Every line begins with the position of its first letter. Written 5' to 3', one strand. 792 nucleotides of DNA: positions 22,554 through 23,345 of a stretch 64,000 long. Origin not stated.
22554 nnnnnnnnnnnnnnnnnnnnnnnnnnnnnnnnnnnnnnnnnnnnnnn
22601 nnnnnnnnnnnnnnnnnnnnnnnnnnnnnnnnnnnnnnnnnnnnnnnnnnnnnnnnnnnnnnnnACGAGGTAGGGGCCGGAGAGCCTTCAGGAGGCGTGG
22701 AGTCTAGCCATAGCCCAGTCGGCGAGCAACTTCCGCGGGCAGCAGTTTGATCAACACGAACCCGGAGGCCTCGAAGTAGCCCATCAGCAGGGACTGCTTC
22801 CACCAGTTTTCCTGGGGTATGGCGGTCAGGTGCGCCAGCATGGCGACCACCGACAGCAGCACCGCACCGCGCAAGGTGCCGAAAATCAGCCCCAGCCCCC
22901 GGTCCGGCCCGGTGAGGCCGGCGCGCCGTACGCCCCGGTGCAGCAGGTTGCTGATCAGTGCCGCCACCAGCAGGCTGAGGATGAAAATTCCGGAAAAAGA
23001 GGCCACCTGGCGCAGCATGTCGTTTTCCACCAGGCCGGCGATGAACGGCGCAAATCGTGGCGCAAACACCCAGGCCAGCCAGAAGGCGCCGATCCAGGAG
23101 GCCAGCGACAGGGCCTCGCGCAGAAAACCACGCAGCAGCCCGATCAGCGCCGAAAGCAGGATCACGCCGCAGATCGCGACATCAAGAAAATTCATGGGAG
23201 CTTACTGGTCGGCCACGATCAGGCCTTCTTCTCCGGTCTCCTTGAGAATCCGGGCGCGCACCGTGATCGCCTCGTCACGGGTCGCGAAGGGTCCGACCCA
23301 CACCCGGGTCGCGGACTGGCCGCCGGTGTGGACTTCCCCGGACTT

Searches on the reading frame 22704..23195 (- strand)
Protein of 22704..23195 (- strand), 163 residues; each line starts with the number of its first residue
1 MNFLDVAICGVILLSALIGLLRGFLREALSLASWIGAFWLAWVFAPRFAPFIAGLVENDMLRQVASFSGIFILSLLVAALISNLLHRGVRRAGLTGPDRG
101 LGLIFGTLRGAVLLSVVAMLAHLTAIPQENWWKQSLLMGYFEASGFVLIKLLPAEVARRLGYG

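Call 42: search_protein_families(library=pfam, proteins=[window:22704-23195:-], max_evalue=0.001)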
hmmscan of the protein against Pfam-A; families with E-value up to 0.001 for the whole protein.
window:22704-23195:- (163 aa): 1 family
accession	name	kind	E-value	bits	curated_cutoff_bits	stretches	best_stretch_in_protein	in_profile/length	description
PF02674.22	Colicin_V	-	5.1e-38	130.7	29.3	1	4-143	1-141/144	Colicin V production protein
